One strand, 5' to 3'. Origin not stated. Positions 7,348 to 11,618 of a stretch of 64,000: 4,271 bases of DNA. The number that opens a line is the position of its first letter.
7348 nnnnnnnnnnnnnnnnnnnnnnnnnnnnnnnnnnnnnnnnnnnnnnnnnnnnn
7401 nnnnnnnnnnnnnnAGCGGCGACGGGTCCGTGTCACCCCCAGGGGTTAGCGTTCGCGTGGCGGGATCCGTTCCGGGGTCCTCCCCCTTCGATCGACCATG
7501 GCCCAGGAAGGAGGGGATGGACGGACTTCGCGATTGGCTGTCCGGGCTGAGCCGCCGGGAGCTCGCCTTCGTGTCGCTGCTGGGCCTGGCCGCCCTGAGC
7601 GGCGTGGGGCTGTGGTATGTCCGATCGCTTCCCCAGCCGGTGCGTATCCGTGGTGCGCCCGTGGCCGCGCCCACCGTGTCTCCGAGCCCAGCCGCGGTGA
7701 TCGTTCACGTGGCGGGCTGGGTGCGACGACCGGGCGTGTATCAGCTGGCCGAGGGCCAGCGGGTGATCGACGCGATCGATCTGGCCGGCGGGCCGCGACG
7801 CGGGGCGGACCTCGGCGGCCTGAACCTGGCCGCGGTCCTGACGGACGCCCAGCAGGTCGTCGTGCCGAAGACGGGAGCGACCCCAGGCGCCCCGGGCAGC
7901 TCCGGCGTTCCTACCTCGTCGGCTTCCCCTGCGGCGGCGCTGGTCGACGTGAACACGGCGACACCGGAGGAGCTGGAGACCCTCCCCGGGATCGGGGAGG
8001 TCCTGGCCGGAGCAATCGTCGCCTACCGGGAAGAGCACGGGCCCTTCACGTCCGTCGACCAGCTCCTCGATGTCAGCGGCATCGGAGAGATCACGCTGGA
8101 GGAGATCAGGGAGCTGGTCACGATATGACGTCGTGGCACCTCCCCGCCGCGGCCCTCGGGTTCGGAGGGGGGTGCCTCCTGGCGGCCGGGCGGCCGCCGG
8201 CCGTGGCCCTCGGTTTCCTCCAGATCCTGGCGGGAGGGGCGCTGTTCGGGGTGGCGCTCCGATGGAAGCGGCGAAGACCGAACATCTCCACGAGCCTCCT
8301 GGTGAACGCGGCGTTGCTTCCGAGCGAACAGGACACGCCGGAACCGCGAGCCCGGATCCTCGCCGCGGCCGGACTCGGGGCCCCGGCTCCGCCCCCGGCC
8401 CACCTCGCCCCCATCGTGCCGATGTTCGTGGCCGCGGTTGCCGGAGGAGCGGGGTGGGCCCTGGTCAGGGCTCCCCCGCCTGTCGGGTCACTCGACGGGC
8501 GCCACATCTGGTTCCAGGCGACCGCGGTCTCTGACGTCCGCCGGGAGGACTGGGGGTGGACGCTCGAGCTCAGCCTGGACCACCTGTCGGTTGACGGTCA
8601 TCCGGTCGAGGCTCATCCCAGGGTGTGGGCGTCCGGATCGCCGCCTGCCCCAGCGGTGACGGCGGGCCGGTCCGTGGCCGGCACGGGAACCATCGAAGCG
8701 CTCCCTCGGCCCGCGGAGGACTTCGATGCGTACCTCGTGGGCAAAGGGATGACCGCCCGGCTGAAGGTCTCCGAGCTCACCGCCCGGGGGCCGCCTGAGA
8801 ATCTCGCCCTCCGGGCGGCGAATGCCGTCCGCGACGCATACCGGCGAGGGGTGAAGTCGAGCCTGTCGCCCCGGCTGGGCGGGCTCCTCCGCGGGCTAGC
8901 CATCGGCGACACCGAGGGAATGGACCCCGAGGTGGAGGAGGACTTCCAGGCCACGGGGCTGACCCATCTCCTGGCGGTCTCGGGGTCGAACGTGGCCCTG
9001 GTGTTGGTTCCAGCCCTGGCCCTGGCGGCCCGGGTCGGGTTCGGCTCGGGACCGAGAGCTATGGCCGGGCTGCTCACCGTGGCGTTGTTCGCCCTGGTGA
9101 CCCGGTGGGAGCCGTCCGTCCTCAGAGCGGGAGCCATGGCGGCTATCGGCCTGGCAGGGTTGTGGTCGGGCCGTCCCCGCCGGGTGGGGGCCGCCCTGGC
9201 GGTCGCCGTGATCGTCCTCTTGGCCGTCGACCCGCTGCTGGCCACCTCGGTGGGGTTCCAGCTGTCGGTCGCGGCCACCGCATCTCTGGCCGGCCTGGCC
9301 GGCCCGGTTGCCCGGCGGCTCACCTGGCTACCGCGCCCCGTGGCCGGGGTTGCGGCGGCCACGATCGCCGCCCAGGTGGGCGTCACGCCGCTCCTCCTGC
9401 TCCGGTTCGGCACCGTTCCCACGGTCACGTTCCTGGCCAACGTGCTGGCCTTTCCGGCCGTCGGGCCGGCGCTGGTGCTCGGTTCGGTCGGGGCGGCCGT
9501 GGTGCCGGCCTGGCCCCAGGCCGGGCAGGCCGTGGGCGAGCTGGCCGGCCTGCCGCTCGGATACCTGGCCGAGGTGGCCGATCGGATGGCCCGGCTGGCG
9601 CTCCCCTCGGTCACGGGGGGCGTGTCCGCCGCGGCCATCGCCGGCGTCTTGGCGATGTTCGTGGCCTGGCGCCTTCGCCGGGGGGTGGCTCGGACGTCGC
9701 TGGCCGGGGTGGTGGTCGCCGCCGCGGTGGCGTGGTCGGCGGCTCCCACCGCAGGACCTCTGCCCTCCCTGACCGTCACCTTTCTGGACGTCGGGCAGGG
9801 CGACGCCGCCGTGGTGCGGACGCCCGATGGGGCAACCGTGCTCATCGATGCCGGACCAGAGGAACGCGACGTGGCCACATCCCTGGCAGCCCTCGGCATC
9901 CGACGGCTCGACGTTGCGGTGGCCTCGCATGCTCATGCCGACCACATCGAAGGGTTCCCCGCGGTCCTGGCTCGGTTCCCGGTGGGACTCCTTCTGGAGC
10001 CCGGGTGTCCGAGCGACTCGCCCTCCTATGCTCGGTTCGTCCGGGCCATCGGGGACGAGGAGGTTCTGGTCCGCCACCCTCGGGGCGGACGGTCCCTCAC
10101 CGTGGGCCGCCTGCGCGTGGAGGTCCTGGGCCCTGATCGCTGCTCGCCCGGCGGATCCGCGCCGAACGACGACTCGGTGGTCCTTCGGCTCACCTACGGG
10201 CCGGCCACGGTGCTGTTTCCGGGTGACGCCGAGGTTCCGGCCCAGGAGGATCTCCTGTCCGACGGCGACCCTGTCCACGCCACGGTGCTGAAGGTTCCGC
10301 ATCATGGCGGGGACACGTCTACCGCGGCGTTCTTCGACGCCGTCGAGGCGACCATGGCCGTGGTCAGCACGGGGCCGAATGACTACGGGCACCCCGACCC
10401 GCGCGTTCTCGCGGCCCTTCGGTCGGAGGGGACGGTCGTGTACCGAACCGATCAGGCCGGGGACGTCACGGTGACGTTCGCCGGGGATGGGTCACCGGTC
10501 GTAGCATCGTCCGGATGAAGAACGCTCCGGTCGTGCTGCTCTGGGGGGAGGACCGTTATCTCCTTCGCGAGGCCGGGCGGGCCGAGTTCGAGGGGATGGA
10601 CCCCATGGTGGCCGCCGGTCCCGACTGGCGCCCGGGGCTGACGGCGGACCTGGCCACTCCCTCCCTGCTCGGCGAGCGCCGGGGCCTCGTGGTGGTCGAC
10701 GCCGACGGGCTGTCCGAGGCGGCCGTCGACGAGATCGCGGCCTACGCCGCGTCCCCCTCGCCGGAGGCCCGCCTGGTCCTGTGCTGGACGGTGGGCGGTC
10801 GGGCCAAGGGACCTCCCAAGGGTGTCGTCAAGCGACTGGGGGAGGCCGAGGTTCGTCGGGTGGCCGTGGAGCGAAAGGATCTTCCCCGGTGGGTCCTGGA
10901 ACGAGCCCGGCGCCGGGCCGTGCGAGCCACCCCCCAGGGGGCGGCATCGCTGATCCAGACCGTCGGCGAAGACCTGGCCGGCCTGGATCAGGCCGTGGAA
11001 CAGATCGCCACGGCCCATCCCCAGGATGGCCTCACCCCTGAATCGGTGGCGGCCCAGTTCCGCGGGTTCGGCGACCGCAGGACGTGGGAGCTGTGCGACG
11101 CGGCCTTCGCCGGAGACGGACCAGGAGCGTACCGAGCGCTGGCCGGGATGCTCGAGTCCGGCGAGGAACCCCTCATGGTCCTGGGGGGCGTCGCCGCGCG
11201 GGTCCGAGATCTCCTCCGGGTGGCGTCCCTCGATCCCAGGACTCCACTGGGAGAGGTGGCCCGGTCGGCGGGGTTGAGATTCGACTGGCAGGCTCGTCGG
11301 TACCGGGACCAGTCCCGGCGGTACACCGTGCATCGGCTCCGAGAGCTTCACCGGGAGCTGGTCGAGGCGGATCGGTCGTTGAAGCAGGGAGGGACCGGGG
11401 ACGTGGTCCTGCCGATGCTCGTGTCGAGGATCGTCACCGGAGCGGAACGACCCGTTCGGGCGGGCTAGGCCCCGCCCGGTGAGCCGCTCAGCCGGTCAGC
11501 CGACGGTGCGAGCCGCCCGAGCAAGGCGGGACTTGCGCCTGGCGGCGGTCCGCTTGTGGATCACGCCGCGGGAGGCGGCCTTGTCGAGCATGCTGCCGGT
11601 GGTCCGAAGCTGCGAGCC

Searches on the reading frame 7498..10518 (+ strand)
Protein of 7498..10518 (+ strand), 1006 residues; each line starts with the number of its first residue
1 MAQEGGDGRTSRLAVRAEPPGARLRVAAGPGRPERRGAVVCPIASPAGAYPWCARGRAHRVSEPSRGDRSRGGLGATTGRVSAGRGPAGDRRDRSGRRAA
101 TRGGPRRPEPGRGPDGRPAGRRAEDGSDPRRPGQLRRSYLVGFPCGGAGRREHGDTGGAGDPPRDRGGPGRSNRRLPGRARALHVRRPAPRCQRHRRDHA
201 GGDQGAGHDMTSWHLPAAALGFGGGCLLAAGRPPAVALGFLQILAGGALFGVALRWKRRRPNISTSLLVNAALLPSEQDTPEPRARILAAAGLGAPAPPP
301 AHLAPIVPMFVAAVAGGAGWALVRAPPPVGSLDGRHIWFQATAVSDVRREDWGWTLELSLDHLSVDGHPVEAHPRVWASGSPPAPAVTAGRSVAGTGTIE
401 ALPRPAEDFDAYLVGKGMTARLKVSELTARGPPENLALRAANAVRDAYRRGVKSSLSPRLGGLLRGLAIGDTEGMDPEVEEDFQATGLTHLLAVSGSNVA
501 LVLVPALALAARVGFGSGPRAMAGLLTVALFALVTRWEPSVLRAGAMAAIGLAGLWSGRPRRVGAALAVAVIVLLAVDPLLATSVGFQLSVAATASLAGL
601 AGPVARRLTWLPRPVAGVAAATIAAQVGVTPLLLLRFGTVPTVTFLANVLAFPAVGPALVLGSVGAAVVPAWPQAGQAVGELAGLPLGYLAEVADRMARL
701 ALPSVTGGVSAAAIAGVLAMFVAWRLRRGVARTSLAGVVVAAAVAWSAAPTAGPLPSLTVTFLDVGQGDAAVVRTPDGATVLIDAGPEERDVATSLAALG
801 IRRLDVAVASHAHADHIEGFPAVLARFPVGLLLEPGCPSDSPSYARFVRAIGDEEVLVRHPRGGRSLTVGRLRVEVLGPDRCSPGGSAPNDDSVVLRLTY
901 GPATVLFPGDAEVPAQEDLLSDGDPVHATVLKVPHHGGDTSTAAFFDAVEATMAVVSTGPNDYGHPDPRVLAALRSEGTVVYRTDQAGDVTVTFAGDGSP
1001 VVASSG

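Call 6: search_protein_families(library=pfam, proteins=[window:7498-10518:+], max_evalue=0.01)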
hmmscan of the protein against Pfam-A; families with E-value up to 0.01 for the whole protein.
window:7498-10518:+ (1006 aa): 3 families
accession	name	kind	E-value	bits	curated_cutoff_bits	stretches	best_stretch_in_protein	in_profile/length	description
PF03772.21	Competence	-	6.8e-52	176.9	23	1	467-725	1-268/270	Competence protein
PF00753.33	Lactamase_B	-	3.2e-12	47.2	22.7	1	764-946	2-181/196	Metallo-beta-lactamase superfamily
PF12706.13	Lactamase_B_2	-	1.9e-05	24.8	27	1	780-911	2-143/200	Beta-lactamase superfamily domain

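Call 7: search_protein_families(library=ncbifam, proteins=[window:7498-10518:+], max_evalue=0.01)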
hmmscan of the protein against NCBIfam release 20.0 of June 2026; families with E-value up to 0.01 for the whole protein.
window:7498-10518:+ (1006 aa): 10 families
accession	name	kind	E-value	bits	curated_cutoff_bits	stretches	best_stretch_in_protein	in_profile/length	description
TIGR00361.1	ComEC_Rec2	equivalog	1.8e-57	195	190.05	1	408-988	84-663/663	DNA internalization-related competence protein ComEC/Rec2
NF008580.0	PRK11539.1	equivalog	7e-36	123.9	969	1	462-999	201-733/758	ComEC family protein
TIGR00360.1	ComEC_N-term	subfamily_domain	7.6e-20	71.9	36.5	1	489-655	2-164/171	ComEC/Rec2-related protein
NF049846.1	blaAHM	exception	7.2e-13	48.1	590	1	759-992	64-293/304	AHM family subclass B3-like metallo-beta-lactamase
NF041809.1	Avs1a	equivalog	2.7e-09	36.2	420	1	882-974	244-341/387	AVAST type 1 anti-phage system MBL fold metallo-hydrolase Avs1a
NF000801.0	PRK00055.1-3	equivalog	0.00019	20.6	252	1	772-827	24-77/307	ribonuclease Z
TIGR02651.1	RNase_Z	equivalog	0.0011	18.1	292.95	1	771-826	21-74/302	ribonuclease Z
NF058524.1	6A-MBL_enzyme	equivalog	0.0033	16.6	220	0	764-822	3-75/346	anti-phage 6A-MBL system MBL-fold protein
NF002553.0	PRK02113.1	equivalog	0.0046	16.4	386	1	771-820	38-83/252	MBL fold metallo-hydrolase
NF033105.1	bla_subclass_B3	equivalog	0.0059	15.9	240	1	770-821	25-79/257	subclass B3 metallo-beta-lactamase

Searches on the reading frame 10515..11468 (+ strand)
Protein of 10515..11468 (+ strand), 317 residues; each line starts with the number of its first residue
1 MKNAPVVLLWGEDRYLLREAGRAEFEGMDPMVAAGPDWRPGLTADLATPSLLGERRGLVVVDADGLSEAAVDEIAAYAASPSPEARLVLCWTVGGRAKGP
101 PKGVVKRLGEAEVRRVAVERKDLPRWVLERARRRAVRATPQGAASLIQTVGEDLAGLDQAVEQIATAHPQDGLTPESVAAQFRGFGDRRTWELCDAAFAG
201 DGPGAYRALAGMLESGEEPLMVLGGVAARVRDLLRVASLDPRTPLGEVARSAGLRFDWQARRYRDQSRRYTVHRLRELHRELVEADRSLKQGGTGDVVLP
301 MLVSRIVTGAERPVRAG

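Call 6: search_protein_families(library=pfam, proteins=[window:10515-11468:+], max_evalue=0.01)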
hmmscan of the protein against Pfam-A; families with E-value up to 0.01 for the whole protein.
window:10515-11468:+ (317 aa): 1 family
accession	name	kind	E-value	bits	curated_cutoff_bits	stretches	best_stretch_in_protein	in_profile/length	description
PF21694.2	DNA_pol3_delta_C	-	6e-09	36.4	27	1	190-296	4-110/121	DNA polymerase III delta subunit, C-terminal domain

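Call 7: search_protein_families(library=ncbifam, proteins=[window:10515-11468:+], max_evalue=0.01)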
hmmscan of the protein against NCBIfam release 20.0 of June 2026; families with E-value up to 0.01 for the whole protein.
window:10515-11468:+ (317 aa): 3 families
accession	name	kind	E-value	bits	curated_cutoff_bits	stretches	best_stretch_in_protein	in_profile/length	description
TIGR01128.2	holA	equivalog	1.2e-41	143.1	80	1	41-295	46-304/316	DNA polymerase III subunit delta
NF004165.0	PRK05629.1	equivalog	3.4e-22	79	301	1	44-300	55-308/319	DNA polymerase III subunit delta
NF005918.0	PRK07914.1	equivalog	6.4e-19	68.6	420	1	44-277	55-284/321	hypothetical protein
